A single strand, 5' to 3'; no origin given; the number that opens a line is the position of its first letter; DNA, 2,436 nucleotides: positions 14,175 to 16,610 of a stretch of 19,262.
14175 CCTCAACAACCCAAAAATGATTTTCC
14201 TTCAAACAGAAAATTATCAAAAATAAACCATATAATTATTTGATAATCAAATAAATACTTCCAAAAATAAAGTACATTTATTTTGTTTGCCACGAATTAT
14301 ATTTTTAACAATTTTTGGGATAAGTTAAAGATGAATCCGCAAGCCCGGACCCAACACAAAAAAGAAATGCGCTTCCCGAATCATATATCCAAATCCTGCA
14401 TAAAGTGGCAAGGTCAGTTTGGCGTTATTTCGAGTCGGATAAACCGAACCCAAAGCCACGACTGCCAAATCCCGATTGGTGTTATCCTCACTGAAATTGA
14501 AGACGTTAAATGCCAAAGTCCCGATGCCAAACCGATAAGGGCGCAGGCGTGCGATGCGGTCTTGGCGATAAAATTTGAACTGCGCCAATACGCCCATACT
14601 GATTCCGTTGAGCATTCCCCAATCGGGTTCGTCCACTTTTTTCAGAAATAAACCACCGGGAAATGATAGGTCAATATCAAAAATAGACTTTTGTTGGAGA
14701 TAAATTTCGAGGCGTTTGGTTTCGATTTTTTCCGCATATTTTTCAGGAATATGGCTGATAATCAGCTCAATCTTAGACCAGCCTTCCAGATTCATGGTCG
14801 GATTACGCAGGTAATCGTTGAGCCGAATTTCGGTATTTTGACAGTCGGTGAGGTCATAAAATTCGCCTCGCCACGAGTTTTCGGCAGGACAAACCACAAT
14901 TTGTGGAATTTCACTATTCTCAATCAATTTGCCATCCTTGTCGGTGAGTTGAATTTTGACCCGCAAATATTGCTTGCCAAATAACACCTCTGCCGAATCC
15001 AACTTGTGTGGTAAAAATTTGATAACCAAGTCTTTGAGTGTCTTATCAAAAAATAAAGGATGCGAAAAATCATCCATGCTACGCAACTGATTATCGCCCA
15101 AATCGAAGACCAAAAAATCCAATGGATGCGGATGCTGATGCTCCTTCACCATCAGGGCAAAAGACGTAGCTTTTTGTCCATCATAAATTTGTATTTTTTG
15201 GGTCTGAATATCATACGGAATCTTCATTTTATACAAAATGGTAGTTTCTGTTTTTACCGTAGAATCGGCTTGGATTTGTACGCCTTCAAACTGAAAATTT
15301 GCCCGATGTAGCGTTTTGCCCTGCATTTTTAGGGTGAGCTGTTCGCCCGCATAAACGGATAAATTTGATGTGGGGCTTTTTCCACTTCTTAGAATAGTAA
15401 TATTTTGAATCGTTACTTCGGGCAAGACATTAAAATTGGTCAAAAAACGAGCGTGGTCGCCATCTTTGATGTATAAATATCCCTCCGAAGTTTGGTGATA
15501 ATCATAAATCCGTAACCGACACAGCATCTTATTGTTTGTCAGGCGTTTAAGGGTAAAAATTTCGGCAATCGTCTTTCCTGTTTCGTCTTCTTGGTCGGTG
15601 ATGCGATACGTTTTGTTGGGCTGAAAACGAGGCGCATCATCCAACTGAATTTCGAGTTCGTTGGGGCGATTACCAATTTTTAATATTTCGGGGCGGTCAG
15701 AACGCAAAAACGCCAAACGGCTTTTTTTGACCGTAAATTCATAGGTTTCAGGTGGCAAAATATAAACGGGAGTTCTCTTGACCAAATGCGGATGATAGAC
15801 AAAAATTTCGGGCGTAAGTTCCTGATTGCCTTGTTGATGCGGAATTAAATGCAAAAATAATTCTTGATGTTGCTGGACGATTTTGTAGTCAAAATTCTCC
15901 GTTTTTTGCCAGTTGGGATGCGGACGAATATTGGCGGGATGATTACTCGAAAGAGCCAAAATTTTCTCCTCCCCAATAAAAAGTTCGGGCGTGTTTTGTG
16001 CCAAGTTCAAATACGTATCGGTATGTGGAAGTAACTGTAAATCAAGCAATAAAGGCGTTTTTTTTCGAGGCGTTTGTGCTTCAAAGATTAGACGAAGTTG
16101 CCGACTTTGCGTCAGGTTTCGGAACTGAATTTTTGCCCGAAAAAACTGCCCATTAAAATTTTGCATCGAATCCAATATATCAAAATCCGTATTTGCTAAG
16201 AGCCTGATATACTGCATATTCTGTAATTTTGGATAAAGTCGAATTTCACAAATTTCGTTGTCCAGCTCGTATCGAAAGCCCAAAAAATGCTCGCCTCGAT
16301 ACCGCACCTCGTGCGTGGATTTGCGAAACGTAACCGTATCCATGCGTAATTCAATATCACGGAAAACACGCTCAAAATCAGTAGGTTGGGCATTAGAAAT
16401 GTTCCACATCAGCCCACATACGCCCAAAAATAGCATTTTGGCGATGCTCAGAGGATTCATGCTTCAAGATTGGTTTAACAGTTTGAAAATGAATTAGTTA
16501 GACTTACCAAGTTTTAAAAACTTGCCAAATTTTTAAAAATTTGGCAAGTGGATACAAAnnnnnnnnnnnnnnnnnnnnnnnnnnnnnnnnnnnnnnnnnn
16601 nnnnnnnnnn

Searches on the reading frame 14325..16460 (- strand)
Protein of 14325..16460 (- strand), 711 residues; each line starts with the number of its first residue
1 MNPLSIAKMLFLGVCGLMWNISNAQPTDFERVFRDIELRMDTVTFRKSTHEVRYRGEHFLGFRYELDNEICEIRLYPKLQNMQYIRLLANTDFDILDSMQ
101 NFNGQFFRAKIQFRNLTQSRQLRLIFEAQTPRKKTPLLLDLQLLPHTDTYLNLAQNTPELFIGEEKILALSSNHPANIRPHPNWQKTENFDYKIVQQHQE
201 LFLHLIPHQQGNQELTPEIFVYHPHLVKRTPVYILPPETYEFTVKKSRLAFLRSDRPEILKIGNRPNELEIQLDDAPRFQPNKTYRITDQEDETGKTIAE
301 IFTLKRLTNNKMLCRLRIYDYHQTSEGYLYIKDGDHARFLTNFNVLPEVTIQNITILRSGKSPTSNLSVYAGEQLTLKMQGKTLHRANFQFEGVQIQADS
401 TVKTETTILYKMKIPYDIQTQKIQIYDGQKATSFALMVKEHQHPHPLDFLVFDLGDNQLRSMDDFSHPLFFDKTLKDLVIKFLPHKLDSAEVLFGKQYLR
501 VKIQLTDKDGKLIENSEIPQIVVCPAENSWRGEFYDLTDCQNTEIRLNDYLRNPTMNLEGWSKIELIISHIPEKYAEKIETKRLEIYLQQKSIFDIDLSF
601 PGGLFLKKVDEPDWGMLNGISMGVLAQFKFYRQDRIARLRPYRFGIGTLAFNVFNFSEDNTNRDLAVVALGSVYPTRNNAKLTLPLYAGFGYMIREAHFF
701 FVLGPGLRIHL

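Call 7: search_protein_families(library=pfam, proteins=[window:14325-16460:-], max_evalue=0.01)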
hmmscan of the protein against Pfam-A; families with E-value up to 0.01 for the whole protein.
window:14325-16460:- (711 aa): 0 families

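Call 9: search_protein_families(library=ncbifam, proteins=[window:14325-16460:-], max_evalue=0.1)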
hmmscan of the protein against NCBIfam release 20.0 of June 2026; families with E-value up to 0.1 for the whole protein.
window:14325-16460:- (711 aa): 1 family
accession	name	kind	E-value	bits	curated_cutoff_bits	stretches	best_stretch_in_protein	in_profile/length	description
NF004348.0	PRK05728.1-5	equivalog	0.013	15.8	178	0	134-179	68-115/138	DNA polymerase III subunit chi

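Call 10: find_homologous_proteins(query=window:14325-16460:-)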
Query window:14325-16460:- (711 aa): 231 proteins with E <= 0.001 among 4991 candidates; the best 120 are listed.
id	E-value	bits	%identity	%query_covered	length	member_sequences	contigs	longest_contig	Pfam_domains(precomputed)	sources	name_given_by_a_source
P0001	2.6e-197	675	46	99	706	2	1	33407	-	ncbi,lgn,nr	ncbi:MAG: hypothetical protein EAZ97_04420 [Bacteroidetes bacterium]|nr:MAG: hypothetical protein EA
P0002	4.2e-172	592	42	96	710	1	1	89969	-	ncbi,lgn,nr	ncbi:MAG: hypothetical protein JXJ22_07735 [Bacteroidales bacterium]|nr:hypothetical protein [Bacter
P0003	7.5e-172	591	42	95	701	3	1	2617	-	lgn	-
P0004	3.9e-171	589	40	99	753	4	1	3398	-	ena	-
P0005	6.3e-170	585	40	95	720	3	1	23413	-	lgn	-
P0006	2.4e-169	583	41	98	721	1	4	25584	-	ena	-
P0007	3.1e-169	583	41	100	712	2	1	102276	-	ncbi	-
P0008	4.3e-169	582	41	97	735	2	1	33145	-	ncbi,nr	ncbi:MAG: hypothetical protein JXB00_11215 [Bacteroidales bacterium]|nr:hypothetical protein [Bacter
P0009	5.2e-168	579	40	95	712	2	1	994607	-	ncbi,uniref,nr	ncbi:hypothetical protein I5M27_03900 [Adhaeribacter sp. BT258]|uniref:Uncharacterized protein n=1 T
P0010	3.5e-167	576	40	96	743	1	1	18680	-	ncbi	-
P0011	7.4e-167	575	40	100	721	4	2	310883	-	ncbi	ncbi:MAG: hypothetical protein R2788_23150 [Saprospiraceae bacterium]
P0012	7.7e-167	575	40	97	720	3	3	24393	-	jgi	jgi:hypothetical protein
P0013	8.3e-166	571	41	98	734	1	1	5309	-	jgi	jgi:hypothetical protein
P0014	1.8e-165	570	40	96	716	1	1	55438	-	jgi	jgi:hypothetical protein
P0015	2.2e-165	570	40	96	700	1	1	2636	-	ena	-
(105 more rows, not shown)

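Call 12: find_related_loci(query=A1, collection=genome_contigs, flank=10000)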
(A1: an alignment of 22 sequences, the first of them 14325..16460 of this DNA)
Query A1 (711 aa) in genome_contigs; peptide patterns used: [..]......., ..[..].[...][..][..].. (x = any residue, [..] = any of these).
506 stretches matched a pattern; 329 encode a relative of the query (tblastn E <= 1e-3); the best 80 are kept; 80 distinct loci.
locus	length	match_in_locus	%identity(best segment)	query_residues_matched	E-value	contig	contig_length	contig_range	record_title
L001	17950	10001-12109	46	8-711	0e+0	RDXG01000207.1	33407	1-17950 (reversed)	MAG: Bacteroidetes bacterium isolate PH2015_13U_35_20 PH2015_13U_scaffold_74, whole genome shotgun sequence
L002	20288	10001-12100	41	24-711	2e-175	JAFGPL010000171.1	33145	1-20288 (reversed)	MAG: Bacteroidales bacterium isolate Zod_Metabat.688 k87_6351495, whole genome shotgun sequence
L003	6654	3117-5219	38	10-711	4e-174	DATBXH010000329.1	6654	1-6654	MAG TPA_asm: Bacteroidales bacterium isolate SMAG_U7562 k141_177953, whole genome shotgun sequence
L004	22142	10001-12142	39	4-711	2e-172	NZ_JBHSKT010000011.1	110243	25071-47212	Adhaeribacter terreus strain CGMCC 1.6961 spades_K_17_127_11, whole genome shotgun sequence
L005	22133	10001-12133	41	4-711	6e-172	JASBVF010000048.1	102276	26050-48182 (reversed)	MAG: Bacteroidota bacterium isolate BWSM_97 k141_1944919, whole genome shotgun sequence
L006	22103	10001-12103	40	17-711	5e-172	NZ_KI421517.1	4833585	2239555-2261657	Adhaeribacter aquaticus DSM 16391 AdhaqDRAFT_Scaffold1.4, whole genome shotgun sequence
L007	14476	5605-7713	39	14-711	1e-171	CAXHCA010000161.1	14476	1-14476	MAG TPA_asm: uncultured Saprospiraceae bacterium isolate SRR12479962_binner123_Refined_1 genome assembly, contig: ERZ487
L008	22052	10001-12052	40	33-711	5e-171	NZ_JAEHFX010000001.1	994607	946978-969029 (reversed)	Adhaeribacter terrigena strain BT258 NODE_1_length_994607_cov_56.974909, whole genome shotgun sequence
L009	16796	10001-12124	38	1-711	4e-171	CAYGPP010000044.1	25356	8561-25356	MAG TPA_asm: uncultured Marinoscillum sp. isolate ERP117304_co3_207 genome assembly, contig: NODE_2814_length_25356_cov_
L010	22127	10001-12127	40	15-710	9e-171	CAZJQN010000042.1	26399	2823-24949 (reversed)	MAG TPA_asm: uncultured Bacteroidales bacterium isolate SRP167436_co1_340 genome assembly, contig: NODE_2725_length_2639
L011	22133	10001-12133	40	4-711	3e-170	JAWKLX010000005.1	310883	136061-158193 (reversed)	MAG: Saprospiraceae bacterium isolate ABC1.32 ABC1.32.fa-5, whole genome shotgun sequence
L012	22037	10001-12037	41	34-711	5e-170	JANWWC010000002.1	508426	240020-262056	MAG: Cytophagales bacterium isolate SKYG131 NODE_2_length_508426_cov_7.804302, whole genome shotgun sequence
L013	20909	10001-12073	41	24-711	2e-168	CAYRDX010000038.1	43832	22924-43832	MAG TPA_asm: uncultured Saprospiraceae bacterium isolate SRP257756_co1_244 genome assembly, contig: NODE_474_length_4383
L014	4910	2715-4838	40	9-711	7e-173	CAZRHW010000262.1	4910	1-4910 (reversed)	MAG TPA_asm: uncultured Bacteroides sp. isolate SRP214966_co4_424 genome assembly, contig: NODE_26476_length_4910_cov_5.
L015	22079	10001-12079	39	24-711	2e-168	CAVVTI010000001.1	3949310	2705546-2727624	MAG: uncultured Cytophagales bacterium isolate MFD02840.bin.3.365 genome assembly, contig: contig_22497, whole genome sh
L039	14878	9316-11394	40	29-711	2e-161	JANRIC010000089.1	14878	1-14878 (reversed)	MAG: Microscillaceae bacterium isolate bins.15 k141_1506534, whole genome shotgun sequence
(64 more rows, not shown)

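Call 28: search_solved_structures(query=A3, max_evalue=1)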
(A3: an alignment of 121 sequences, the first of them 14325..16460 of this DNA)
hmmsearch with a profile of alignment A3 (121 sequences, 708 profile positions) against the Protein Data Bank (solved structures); distinct sequences matched with E-value up to 1: 2.
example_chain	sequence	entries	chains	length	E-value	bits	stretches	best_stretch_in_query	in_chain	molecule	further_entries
5a53_C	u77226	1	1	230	0.58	11.4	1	34-126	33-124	RIBOSOME BIOGENESIS PROTEIN RPF2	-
8bl6_A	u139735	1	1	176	0.73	11.1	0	351-436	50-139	dIG14-scdim-EF62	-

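Call 39: predict_structure(alignment_id=A3)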
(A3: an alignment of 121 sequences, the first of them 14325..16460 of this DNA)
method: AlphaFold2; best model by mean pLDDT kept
length: 711 residues; sequences in the alignment: 121
mean_pLDDT: 91.2   pTM: 0.57
mean pLDDT of the five models: 91.2, 91.1, 90.7, 90.1, 90.0
residues with pLDDT >= 90: 527; 70-90: 164; 50-70: 18; < 50: 2
segments of 3 or more residues with pLDDT < 50: none
pLDDT, mean of each block of 10 residues (from residue 1): 70 82 78 96 96 95 96 95 93 97 96 95 95 92 97 82 88 95 92 93 92 95 96 95 84 90 83 92 95 90 94 95 87 93 90 95 96 96 92 85 89 94 95 96 96 92 93 95 93 95 96 96 94 91 91 95 98 95 96 87 85 79 88 90 91 79 87 78 88 92 81 64
secondary structure, 60 per line:
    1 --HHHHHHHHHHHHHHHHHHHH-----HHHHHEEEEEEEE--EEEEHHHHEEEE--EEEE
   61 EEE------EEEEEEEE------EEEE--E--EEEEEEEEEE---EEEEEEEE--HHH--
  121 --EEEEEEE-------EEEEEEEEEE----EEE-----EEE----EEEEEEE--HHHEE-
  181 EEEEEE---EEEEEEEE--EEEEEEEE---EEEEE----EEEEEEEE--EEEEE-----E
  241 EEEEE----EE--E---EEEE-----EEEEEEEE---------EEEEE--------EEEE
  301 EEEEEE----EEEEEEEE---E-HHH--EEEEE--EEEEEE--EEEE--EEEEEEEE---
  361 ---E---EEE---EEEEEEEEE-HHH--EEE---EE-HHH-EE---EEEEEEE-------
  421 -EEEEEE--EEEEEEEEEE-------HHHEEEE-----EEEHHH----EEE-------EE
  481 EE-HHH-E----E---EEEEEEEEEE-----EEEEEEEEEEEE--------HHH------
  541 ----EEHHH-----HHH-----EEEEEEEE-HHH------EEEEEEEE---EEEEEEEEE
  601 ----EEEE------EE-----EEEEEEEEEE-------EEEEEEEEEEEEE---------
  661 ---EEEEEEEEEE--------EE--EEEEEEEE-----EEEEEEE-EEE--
elements in order (helices of 4 or more, strands of 3 or more residues): H3-22 H28-32 E33-40 E43-46 H47-50 E51-54 E57-63 E70-77 E84-87 E93-102 E106-113 E123-129 E137-146 E151-153 E159-161 E166-172 E181-186 E190-197 E200-207 E211-215 E220-227 E230-234 E240-245 E258-261 E267-274 E284-288 E297-306 E311-318 E329-333 E336-341 E344-347 E350-357 E368-370 E374-382 E389-391 E407-413 E422-427 E430-439 E450-453 E459-461 E469-471 E479-482 E497-506 E512-523 E563-570 E581-588 E592-600 E605-608 E622-631 E639-651 E664-673 E686-693 E699-705 E707-709

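Call 41: fold_search(model_id=the predicted structure, library=pdb)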
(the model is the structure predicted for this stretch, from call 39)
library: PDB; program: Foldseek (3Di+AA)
matches with E <= 10: 1913; with E <= 0.001: 105
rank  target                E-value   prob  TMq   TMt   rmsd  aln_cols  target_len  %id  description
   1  8k53_A                1.1e-10  1.00  0.17  0.16  21.1       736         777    9  Structure of the Dimeric Human CNTN2 Ig 1-6-FNIII 1-2 Domain in an Asymmetric State (released 2023-12-06)
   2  9ijj_C                1.7e-10  1.00  0.15  0.12  45.5       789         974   10  In situ structure of the central apparatus in mouse sperm axoneme. (released 2025-06-04)
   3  6grt_B                2.4e-10  1.00  0.12  0.14  33.8       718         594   12  Paired immunoglobulin-like receptor B (PirB) or Leukocyte immunoglobulin-like receptor subfamily B member 3 (LILRB3) f (released 2019-02-06)
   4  7sqc_O0               3.8e-10  1.00  0.14  0.10  42.6       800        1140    8  Ciliary C1 central pair apparatus isolated from Chlamydomonas reinhardtii (released 2022-04-13)
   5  8ayh_C                3.9e-09  1.00  0.17  0.18  34.4       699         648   10  Structure of Complement C5 in Complex with small molecule inhibitor and CVF (released 2022-12-21)
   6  6iaa_A                5.1e-09  1.00  0.11  0.10  52.4       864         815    9  hRobo2 ectodomain (released 2019-03-13)
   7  6grs_B                7.0e-09  1.00  0.14  0.16  28.1       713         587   11  Paired immunoglobulin-like receptor B (PirB) or Leukocyte immunoglobulin-like receptor subfamily B member 3 (LILRB3) f (released 2019-02-06)
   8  4yfd_A                1.5e-08  1.00  0.15  0.19  18.5       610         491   10  Crystal structure PTP delta Ig1-Fn2 in complex with IL-1RAcP (released 2015-05-06)
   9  9ijj_4G               1.5e-08  1.00  0.14  0.04  49.2       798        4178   10  In situ structure of the central apparatus in mouse sperm axoneme. (released 2025-06-04)
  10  9hcj_10               2.3e-08  1.00  0.15  0.08  38.3       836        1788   11  D. discoideum nuclear pore complex (released 2024-12-25)
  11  9ijj_4H               3.4e-08  1.00  0.18  0.05  43.2       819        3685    8  In situ structure of the central apparatus in mouse sperm axoneme. (released 2025-06-04)
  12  7q62_B                3.7e-08  1.00  0.15  0.14  39.5       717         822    8  Structure of TEV cleaved A2ML1 dimer (A2ML1-TT dimer) (released 2022-04-20)
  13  5d4k_A                3.7e-08  1.00  0.13  0.15  22.4       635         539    9  Crystal structure of the human polymeric Ig receptor (pIgR) ectodomain (released 2016-03-16)
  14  7q61_A                4.7e-08  1.00  0.16  0.11  44.7       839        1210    8  Structure of TEV conjugated A2ML1 (A2ML1-TC) (released 2022-04-20)
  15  6uea_C                6.4e-08  1.00  0.11  0.14  26.7       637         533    9  Structure of pentameric sIgA complex (released 2020-02-19)
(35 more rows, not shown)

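Call 56: search_protein_representatives(alignment_id=A3)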
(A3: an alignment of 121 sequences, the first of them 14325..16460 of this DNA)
Query: 121 sequences, 708 profile positions. Proteins with E-value up to 0.001 (for the whole library): 286; up to 1e-10: 219; up to 1e-30: 145. The best 150 are listed.
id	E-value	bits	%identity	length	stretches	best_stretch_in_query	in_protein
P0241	8.0e-293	989.4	-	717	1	6-706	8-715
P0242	9.2e-287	969.4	-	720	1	5-708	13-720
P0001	1.0e-285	966.0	-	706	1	2-708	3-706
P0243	2.3e-280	948.2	-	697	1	23-708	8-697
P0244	4.3e-277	937.4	-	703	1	9-708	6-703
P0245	4.4e-277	937.4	-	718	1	6-708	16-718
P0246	6.0e-276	933.6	-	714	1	6-708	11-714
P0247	3.1e-273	924.6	-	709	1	5-708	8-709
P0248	2.4e-268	908.5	-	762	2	7-607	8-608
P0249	1.1e-267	906.3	-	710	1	6-708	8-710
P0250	2.0e-262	889.0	-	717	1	8-708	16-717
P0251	1.8e-261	885.8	-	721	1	7-708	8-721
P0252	2.6e-260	881.9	-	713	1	5-708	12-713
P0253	3.2e-260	881.7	-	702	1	2-708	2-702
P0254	5.3e-260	880.9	-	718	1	6-708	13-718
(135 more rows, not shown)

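Call 79: search_protein_families(library=padloc, proteins=[window:14325-16460:-], max_evalue=0.01)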
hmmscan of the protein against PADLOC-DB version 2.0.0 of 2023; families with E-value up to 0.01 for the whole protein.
window:14325-16460:- (711 aa): 0 families

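Call 80: search_protein_families(library=phrogs, proteins=[window:14325-16460:-], max_evalue=0.01)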
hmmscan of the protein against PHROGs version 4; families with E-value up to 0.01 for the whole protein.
window:14325-16460:- (711 aa): 0 families

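Call 82: find_encoding_contigs(protein=window:14325-16460:-, flank=10000, max_places=4)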
Protein window:14325-16460:- (711 aa): no gene with exactly this product is on record in the collection.

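Call 84: search_protein_families(library=pfam, proteins=[L001:8489-9895:-, L001:12187-13413:+, L039:6317-9157:+, L039:11429-12118:-, L008:9203-9793:+, L008:12133-12519:+], max_evalue=0.0001)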
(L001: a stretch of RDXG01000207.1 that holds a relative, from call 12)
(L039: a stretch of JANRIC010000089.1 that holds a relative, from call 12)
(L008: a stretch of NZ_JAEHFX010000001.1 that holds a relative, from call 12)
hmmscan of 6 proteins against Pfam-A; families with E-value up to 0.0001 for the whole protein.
L001:8489-9895:- (468 aa): 1 family
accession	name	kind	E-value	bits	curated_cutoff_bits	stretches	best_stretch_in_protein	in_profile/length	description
PF00211.25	Guanylate_cyc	-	2.8e-55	187.2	21.9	1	282-464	3-182/183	Adenylate and Guanylate cyclase catalytic domain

L001:12187-13413:+ (408 aa): 6 families
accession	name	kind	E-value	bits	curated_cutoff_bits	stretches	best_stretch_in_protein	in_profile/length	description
PF06325.19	PrmA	-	9.9e-44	150.4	22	1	85-311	65-294/296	Ribosomal protein L11 methyltransferase (PrmA)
PF05175.20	MTS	-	1e-11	45.2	23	1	162-249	19-105/170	Methyltransferase small domain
PF13847.12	Methyltransf_31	-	6.4e-11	42.6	27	1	176-284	3-119/145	Methyltransferase domain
PF13649.12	Methyltransf_25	-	8.8e-08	33.2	27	1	180-257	1-79/97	Methyltransferase domain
PF10294.15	Methyltransf_16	-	1.4e-05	25.3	21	1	172-225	42-97/174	Lysine methyltransferase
PF13489.12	Methyltransf_23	-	8.4e-05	22.8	27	0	169-281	15-123/164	Methyltransferase domain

L039:6317-9157:+ (946 aa): 8 families
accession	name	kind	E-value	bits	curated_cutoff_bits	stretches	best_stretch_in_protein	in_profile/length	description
PF13424.12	TPR_12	-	6.5e-24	84.4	30.1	2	215-273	12-72/77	Tetratricopeptide repeat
PF07228.17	SpoIIE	-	7.5e-18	65.6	25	1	745-944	3-189/192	Stage II sporulation protein E (SpoIIE)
PF13181.12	TPR_8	-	1.3e-15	56.6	25.7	1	294-323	2-31/34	Tetratricopeptide repeat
PF07719.23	TPR_2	-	2.7e-15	55.6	27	0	246-278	1-33/34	Tetratricopeptide repeat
PF00515.34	TPR_1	-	4.3e-12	45.8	27.8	1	246-278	1-33/34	Tetratricopeptide repeat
PF13176.12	TPR_7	-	8.6e-09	35.2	27.9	0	296-324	2-32/36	Tetratricopeptide repeat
PF13374.12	TPR_10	-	4.4e-08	33.3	27.5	0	296-320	5-29/42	Tetratricopeptide repeat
PF13428.12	TPR_14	-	2.2e-05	25.1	23.5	0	295-325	3-33/44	Tetratricopeptide repeat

L039:11429-12118:- (229 aa): 2 families
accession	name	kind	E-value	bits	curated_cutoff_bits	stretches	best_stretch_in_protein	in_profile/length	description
PF00702.32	Hydrolase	-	1.2e-14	55.6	26.4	1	5-184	1-185/191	haloacid dehalogenase-like hydrolase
PF13419.12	HAD_2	-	2.6e-08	34.6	23.8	1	10-184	3-166/178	Haloacid dehalogenase-like hydrolase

L008:9203-9793:+ (196 aa): 1 family
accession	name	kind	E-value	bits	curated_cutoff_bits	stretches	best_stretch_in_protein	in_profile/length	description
PF01641.26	SelR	-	2.1e-48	163.5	24.9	1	75-187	3-116/116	SelR domain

L008:12133-12519:+ (128 aa): 2 families
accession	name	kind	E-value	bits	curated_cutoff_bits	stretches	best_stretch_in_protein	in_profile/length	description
PF07366.18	SnoaL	-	6.5e-14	52.3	28.4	1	12-118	3-121/126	SnoaL-like polyketide cyclase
PF12680.13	SnoaL_2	-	7.1e-14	52.7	27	1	14-110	3-102/102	SnoaL-like domain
